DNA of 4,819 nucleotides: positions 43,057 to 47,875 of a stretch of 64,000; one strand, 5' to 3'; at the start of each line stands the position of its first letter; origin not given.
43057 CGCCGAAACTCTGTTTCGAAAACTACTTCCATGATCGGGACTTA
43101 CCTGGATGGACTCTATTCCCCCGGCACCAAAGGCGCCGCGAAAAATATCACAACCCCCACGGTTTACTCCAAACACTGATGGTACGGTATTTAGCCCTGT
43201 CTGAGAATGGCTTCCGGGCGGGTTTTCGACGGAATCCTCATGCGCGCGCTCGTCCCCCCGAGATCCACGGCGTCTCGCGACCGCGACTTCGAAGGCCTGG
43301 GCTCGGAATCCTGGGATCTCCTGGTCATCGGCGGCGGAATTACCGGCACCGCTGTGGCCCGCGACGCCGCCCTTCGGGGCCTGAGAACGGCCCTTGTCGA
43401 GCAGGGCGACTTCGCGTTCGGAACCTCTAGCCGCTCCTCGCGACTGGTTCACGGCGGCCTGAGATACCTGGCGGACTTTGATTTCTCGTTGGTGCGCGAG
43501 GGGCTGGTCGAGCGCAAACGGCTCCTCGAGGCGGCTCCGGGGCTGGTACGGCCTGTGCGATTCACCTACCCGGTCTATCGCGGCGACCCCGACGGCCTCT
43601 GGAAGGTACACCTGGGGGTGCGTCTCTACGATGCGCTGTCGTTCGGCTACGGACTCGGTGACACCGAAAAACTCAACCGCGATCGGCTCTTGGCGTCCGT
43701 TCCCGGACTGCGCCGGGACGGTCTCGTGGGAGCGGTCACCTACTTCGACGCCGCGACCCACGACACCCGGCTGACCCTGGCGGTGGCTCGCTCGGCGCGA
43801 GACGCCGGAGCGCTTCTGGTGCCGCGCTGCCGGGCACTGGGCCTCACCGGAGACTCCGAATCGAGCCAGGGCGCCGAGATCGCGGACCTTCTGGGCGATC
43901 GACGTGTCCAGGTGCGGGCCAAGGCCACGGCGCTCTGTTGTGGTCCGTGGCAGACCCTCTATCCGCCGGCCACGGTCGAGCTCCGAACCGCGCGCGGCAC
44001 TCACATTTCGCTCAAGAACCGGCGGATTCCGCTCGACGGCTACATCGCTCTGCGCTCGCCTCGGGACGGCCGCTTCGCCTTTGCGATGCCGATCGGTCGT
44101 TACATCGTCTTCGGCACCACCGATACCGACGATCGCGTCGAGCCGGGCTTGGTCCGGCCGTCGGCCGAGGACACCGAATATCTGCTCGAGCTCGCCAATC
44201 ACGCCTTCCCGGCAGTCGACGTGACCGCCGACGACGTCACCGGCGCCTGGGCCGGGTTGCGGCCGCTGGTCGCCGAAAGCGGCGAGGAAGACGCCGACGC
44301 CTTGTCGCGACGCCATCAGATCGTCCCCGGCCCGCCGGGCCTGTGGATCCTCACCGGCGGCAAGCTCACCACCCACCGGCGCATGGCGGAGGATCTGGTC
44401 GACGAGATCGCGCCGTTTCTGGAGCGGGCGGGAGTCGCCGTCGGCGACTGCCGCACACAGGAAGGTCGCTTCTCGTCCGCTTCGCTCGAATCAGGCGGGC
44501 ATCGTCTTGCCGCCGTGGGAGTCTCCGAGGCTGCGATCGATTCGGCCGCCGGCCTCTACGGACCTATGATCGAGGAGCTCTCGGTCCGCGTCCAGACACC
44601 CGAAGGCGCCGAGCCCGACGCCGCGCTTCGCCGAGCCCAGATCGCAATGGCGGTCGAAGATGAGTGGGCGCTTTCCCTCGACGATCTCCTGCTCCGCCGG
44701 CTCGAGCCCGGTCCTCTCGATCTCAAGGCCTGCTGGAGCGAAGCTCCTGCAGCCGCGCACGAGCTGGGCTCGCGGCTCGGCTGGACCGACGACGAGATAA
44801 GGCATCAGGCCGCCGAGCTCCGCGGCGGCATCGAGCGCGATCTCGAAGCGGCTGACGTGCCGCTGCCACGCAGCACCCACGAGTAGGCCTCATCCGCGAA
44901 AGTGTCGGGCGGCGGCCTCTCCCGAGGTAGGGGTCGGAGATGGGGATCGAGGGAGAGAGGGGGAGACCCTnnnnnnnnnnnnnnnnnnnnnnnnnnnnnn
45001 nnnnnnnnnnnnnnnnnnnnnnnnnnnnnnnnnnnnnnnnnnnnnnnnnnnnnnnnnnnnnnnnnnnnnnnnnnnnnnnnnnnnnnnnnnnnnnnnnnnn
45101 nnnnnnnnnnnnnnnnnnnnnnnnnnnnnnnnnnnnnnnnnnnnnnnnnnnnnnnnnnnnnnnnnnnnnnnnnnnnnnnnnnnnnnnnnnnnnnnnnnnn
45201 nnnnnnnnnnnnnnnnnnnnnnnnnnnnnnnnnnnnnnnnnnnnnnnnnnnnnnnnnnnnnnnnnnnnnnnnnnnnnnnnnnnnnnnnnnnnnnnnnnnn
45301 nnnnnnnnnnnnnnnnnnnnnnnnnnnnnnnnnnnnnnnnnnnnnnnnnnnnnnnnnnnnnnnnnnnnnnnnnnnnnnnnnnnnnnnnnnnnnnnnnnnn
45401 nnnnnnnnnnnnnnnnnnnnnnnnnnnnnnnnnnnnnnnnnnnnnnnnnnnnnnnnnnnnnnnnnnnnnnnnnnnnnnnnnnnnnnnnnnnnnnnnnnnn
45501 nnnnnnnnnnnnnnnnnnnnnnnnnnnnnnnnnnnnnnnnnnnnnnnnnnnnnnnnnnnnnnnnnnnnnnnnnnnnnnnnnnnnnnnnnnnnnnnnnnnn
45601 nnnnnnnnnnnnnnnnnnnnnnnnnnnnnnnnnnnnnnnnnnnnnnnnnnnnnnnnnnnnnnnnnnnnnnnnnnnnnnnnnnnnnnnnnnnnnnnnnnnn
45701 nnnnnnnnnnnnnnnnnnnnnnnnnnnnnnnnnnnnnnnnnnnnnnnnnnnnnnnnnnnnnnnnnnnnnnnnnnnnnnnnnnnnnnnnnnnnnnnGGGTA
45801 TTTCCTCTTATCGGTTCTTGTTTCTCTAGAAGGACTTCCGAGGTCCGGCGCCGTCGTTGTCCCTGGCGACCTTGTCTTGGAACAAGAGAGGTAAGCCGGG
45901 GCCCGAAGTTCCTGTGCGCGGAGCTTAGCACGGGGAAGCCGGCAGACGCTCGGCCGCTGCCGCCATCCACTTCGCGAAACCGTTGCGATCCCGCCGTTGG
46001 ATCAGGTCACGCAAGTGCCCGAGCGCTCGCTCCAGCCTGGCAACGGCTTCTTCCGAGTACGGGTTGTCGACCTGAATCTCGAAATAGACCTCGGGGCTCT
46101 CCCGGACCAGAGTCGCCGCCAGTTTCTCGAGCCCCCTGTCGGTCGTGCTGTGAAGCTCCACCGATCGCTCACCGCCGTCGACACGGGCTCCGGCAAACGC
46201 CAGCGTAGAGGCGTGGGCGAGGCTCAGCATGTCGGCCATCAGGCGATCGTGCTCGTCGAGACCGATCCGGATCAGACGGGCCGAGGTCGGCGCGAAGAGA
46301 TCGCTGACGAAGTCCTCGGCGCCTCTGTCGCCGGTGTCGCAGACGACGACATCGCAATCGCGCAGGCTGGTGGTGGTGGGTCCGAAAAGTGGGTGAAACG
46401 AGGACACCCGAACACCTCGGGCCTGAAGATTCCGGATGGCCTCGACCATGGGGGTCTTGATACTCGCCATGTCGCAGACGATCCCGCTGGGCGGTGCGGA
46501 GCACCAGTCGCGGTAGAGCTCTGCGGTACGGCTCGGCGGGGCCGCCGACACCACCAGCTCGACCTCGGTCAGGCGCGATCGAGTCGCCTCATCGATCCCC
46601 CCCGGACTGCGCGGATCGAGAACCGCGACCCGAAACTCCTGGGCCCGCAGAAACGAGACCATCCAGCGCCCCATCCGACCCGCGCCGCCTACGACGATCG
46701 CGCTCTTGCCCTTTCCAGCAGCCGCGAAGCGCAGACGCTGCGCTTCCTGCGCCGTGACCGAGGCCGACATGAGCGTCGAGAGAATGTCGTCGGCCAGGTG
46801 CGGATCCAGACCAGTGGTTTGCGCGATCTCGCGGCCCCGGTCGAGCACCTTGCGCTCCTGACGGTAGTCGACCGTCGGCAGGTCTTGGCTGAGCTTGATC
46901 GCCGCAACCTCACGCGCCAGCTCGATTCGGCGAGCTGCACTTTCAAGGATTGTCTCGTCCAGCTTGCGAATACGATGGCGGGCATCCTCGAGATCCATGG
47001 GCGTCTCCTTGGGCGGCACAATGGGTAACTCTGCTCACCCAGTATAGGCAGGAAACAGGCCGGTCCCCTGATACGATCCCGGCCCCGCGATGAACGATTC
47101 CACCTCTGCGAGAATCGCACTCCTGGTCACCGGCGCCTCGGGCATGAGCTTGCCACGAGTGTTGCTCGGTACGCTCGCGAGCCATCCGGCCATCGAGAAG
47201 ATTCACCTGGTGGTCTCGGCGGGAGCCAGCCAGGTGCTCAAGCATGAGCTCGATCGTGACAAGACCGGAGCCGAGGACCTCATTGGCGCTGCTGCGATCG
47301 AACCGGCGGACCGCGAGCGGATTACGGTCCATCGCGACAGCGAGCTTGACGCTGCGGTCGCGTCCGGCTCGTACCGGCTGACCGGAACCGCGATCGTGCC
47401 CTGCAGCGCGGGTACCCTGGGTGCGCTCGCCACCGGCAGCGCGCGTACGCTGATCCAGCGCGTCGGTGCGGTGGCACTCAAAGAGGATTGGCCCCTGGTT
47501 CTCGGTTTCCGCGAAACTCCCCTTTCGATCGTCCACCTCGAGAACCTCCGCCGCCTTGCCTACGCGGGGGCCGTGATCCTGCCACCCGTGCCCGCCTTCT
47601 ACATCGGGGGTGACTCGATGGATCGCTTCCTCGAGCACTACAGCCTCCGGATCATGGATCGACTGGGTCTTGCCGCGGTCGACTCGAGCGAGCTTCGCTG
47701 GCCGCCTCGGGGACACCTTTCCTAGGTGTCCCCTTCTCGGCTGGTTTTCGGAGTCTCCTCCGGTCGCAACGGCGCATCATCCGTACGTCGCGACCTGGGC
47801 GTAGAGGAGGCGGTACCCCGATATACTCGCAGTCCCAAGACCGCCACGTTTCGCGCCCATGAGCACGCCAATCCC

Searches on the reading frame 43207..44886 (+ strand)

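Call 4: search_protein_families(library=pfam, proteins=[window:43207-44886:+], max_evalue=0.01)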
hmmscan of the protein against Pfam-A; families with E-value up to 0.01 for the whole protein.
window:43207-44886:+ (559 aa): 6 families
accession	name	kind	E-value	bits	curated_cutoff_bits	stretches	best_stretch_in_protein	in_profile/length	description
PF01266.30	DAO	-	6.6e-50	171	27.9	1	37-385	1-335/353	FAD dependent oxidoreductase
PF16901.10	DAO_C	-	4.4e-09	36.7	31.4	1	435-530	24-125/126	C-terminal domain of alpha-glycerophosphate oxidase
PF00890.30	FAD_binding_2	-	2.4e-06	27.4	20.4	1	37-77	1-41/414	FAD binding domain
PF12831.13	FAD_oxidored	-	7.4e-05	22.6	27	1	37-77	1-41/416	FAD dependent oxidoreductase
PF13450.12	NAD_binding_8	-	0.00033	21.3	21.9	1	40-82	1-41/68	NAD(P)-binding Rossmann-like domain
PF07992.20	Pyr_redox_2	-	0.0091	15.9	26.1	0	37-72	2-38/291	Pyridine nucleotide-disulphide oxidoreductase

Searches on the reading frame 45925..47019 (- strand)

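Call 4: search_protein_families(library=pfam, proteins=[window:45925-47019:-], max_evalue=0.01)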
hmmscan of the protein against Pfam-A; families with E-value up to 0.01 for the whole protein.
window:45925-47019:- (364 aa): 3 families
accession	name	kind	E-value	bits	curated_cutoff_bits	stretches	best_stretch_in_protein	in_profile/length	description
PF01817.26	CM_2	-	5.3e-16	59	27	1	14-92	2-80/80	Chorismate mutase type II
PF02153.23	PDH_N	-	1.5e-07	31.5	26.5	1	142-250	33-153/154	Prephenate dehydrogenase, nucleotide-binding domain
PF20463.3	PDH_C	-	2.5e-05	25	22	1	256-353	4-101/102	Prephenate dehydrogenase, dimerization domain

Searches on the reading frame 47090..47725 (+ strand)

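Call 42: search_protein_families(library=pfam, proteins=[window:47090-47725:+], max_evalue=0.000001)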
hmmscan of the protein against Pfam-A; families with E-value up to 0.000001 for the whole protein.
window:47090-47725:+ (211 aa): 1 family
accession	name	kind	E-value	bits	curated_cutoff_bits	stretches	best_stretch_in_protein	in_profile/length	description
PF02441.25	Flavoprotein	-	2.7e-24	86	22.7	1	8-174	2-136/162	Flavoprotein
